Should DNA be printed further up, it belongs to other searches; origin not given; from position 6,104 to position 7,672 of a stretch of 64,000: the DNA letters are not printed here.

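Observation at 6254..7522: MurE-like ligase missing most of the N-terminal UDP-binding domain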

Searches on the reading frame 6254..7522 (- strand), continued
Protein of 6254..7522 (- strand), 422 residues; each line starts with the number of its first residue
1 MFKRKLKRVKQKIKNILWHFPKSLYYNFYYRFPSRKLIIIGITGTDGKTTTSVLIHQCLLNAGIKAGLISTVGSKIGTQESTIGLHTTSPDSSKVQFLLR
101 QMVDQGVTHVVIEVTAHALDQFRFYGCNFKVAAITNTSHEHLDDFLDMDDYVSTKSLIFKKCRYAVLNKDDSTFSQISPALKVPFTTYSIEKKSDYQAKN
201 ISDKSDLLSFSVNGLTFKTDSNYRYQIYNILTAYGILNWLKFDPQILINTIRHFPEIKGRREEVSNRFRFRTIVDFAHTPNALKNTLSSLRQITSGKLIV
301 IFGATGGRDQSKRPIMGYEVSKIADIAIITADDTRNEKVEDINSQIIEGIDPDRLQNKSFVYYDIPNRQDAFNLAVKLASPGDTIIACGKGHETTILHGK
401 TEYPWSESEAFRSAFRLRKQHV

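Call 27: list_cluster_members(proteins=[P0122, P0126, P0131, P0139, P0153, P0172, P0182, P0217, P0246, P0257])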
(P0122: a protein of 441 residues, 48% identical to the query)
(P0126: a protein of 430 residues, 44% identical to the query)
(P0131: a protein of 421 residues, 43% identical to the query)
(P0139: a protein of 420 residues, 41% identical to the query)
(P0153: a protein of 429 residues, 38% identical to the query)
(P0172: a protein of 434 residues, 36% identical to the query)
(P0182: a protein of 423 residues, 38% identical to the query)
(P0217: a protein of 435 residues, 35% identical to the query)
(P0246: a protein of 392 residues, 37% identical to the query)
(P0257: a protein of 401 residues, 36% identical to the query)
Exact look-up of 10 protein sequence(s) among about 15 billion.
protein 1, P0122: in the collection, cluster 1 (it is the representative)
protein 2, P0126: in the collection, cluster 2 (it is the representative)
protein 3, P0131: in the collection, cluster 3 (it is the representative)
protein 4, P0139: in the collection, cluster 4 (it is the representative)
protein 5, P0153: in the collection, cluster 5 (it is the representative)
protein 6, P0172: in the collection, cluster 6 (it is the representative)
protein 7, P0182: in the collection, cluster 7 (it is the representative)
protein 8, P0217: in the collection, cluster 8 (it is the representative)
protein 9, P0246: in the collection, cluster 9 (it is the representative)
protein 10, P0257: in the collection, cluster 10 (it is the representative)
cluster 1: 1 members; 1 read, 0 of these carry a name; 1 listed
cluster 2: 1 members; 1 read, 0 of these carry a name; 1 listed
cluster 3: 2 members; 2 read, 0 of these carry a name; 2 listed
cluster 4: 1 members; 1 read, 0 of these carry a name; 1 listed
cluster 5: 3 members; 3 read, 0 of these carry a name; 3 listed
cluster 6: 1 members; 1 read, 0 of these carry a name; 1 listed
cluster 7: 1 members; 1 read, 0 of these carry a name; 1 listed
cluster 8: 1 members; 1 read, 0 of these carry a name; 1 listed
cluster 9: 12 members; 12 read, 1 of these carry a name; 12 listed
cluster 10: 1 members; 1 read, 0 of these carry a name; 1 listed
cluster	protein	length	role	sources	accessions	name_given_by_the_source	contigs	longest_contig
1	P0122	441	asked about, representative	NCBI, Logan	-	-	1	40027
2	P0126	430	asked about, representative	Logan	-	-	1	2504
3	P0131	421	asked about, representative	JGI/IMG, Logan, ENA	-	-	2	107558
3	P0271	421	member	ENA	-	-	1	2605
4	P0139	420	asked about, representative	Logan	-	-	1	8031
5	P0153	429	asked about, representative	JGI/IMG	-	-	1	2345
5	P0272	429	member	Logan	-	-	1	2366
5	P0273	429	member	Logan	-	-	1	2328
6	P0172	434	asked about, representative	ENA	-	-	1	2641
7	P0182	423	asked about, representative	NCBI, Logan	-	-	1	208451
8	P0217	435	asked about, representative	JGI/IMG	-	-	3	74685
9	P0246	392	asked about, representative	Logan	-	-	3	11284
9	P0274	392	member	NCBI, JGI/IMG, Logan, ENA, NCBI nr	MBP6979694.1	UDP-N-acetylmuramoyl-L-alanyl-D-glutamate--2,6-diaminopimelate ligase [Candidatus ...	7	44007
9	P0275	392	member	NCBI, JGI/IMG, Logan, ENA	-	-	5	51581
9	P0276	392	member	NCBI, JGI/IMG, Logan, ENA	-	-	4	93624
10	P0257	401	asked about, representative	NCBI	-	-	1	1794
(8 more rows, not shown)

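Call 32: find_related_loci(query=A3, collection=genome_contigs, flank=10000)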
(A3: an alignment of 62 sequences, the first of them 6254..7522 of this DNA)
Query A3 (422 aa) in genome_contigs; peptide patterns used: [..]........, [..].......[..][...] (x = any residue, [..] = any of these).
600 stretches matched a pattern (row limit reached: there are more); 571 encode a relative of the query (tblastn E <= 1e-3); the best 80 are kept; 80 distinct loci.
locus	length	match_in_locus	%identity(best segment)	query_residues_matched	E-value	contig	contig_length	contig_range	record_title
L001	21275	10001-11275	59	11-419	2e-169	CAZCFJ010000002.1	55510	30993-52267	MAG TPA_asm: uncultured Gammaproteobacteria bacterium isolate SRP089250_co1_26 genome assembly, contig: NODE_728_length_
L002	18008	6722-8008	59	11-418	3e-170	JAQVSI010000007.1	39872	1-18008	MAG: Candidatus Shapirobacteria bacterium isolate STF1_270 NODE_1975_length_39872_cov_4.129148_Sandtown_F1, whole genome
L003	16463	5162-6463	54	7-419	4e-150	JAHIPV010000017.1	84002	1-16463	MAG: Patescibacteria group bacterium isolate KR13_S3.mb.84 KR13_S3.mb.84_k141_427207, whole genome shotgun sequence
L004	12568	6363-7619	55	11-419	3e-144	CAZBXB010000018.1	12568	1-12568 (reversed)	MAG TPA_asm: uncultured Gammaproteobacteria bacterium isolate SRP214966_co5_367 genome assembly, contig: NODE_4651_lengt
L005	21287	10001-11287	60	11-419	9e-175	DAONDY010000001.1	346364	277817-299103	MAG TPA_asm: Candidatus Woesebacteria bacterium isolate AMR_MDS_3883 NODE_4_length_346364_cov_10.752952, whole genome sh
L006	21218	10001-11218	53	6-418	4e-130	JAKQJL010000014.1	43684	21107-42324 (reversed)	MAG: bacterium isolate USDV_maxbin.049 k141_1495152, whole genome shotgun sequence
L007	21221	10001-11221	41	15-418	3e-95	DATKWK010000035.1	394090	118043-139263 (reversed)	MAG TPA_asm: Candidatus Bathyarchaeia archaeon isolate SMAG_U14161 k141_3311682, whole genome shotgun sequence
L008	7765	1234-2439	39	29-415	2e-93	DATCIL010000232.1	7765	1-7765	MAG TPA_asm: Anaerolineales bacterium isolate SMAG_U7858 k141_2111052, whole genome shotgun sequence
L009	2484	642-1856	40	29-415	1e-95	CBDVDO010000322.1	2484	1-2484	MAG TPA_asm: uncultured Anaerolineales bacterium isolate SRR21487743_metabat2_18 genome assembly, contig: ERZ25748485.36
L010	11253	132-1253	42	18-410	4e-92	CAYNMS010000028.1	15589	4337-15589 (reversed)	MAG TPA_asm: uncultured Pseudomonadales bacterium isolate SRP239054_co1_52 genome assembly, contig: NODE_2662_length_155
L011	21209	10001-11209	40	32-418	1e-91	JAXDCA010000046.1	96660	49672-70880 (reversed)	MAG: Bellilinea sp. isolate POMEDNA-B32 Raw1_k127_1137912, whole genome shotgun sequence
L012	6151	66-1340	41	14-416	2e-90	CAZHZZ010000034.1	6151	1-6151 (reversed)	MAG TPA_asm: uncultured Gammaproteobacteria bacterium isolate binchicken_co275_502 genome assembly, contig: NODE_23061_l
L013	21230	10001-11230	40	12-416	1e-90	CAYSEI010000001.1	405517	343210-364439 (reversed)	MAG TPA_asm: uncultured Pseudomonadales bacterium isolate SRP141376_co2_362 genome assembly, contig: NODE_9_length_40551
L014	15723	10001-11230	41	9-421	3e-90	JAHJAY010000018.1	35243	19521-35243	MAG: Patescibacteria group bacterium isolate Modern_marine.mb.231 Modern_marine.mb.231_k141_863062, whole genome shotgun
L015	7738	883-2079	39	32-418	4e-90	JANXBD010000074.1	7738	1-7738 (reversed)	MAG: Thermoflexus sp. isolate SKYB22 NODE_74_length_7738_cov_138.538572, whole genome shotgun sequence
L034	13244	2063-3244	39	11-419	9e-86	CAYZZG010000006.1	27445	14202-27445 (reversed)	MAG TPA_asm: uncultured Gammaproteobacteria bacterium isolate binchicken_co251_287 genome assembly, contig: NODE_2384_le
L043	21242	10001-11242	37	9-414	7e-84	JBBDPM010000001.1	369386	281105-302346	MAG: Candidatus Woykebacteria bacterium isolate LejiaB_42_22 Lejia_B_19_length_369386_cov_12, whole genome shotgun seque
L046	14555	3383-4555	40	9-416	3e-98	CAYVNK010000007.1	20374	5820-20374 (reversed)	MAG TPA_asm: uncultured Gammaproteobacteria bacterium isolate binchicken_co387_100 genome assembly, contig: NODE_2608_le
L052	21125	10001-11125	40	17-416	1e-82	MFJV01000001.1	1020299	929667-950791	MAG: Candidatus Gottesmanbacteria bacterium RIFCSPLOWO2_01_FULL_43_11b rifcsplowo2_01_scaffold_30, whole genome shotgun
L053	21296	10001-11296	38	23-416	5e-82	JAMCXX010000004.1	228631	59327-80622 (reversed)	MAG: Patescibacteria group bacterium isolate FK_Sedi_B_Bin.386 NODE_42_length_228631_cov_9.9568, whole genome shotgun se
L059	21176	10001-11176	36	11-416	6e-81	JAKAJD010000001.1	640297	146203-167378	MAG: bacterium isolate WY3.bin73 NODE_5_length_640297_cov_3.520291, whole genome shotgun sequence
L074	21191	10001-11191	38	1-414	8e-78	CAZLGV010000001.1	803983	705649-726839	MAG TPA_asm: uncultured Gammaproteobacteria bacterium isolate SRP269290_co2_1 genome assembly, contig: NODE_1_length_803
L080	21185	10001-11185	37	1-409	2e-77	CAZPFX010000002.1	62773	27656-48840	MAG TPA_asm: uncultured Pseudomonadales bacterium isolate SRP118108_co5_543 genome assembly, contig: NODE_241_length_627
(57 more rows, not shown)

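Call 34: find_encoding_contigs(protein=P0026, flank=10000, max_places=1)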
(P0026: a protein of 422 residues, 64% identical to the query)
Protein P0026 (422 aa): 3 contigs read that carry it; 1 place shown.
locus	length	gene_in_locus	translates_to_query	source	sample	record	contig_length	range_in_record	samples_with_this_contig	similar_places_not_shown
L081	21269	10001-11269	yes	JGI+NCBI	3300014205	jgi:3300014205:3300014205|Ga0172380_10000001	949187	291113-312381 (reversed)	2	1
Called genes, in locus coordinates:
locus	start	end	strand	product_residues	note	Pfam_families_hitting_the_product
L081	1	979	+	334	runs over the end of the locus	PF00483:NTP_transferase, PF22640:ManC_GMP_beta-helix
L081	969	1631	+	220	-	PF02397:Bac_transf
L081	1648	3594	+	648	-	PF13196:DUF4012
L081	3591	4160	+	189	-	PF11967:RecO_N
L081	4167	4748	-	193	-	PF01797:Y1_Tnp (faint)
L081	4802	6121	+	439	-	PF00587:tRNA-synt_2b, PF03129:HGTP_anticodon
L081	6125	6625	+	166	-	-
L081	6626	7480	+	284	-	PF01795:Methyltransf_5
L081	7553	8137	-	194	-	PF01327:Pep_deformylase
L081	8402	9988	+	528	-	PF00905:Transpeptidase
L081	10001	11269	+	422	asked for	PF08245:Mur_ligase_M, PF02875:Mur_ligase_C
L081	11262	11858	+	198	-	-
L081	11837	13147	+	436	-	PF01225:Mur_ligase (weak), PF08245:Mur_ligase_M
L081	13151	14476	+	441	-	PF00275:EPSP_synthase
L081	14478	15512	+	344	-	PF00953:Glycos_transf_4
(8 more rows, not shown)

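Call 35: find_encoding_contigs(protein=P0080, flank=10000, max_places=1)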
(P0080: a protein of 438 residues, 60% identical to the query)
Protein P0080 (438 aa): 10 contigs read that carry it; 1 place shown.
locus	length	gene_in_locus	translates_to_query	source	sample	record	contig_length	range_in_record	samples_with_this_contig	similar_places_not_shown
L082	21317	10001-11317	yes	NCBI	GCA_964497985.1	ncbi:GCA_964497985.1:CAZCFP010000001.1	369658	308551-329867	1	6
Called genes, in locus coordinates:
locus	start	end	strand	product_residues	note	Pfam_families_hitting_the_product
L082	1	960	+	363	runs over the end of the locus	PF13439:Glyco_transf_4, PF20706:GT4-conflict (weak), PF00534:Glycos_transf_1, PF13692:Glyco_trans_1_4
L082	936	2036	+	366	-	PF00483:NTP_transferase, PF22640:ManC_GMP_beta-helix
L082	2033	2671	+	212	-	PF02397:Bac_transf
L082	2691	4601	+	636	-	PF13196:DUF4012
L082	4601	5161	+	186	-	PF11967:RecO_N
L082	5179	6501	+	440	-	PF00587:tRNA-synt_2b, PF03129:HGTP_anticodon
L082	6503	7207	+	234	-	-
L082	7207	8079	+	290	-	PF01795:Methyltransf_5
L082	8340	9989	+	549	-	PF03717:PBP_dimer, PF00905:Transpeptidase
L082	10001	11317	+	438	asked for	PF08245:Mur_ligase_M, PF02875:Mur_ligase_C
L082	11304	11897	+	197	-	PF04377:ATE_C (weak)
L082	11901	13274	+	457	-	PF01225:Mur_ligase (weak), PF08245:Mur_ligase_M, PF02875:Mur_ligase_C (weak)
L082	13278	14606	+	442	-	PF00275:EPSP_synthase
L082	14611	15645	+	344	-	PF00953:Glycos_transf_4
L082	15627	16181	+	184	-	-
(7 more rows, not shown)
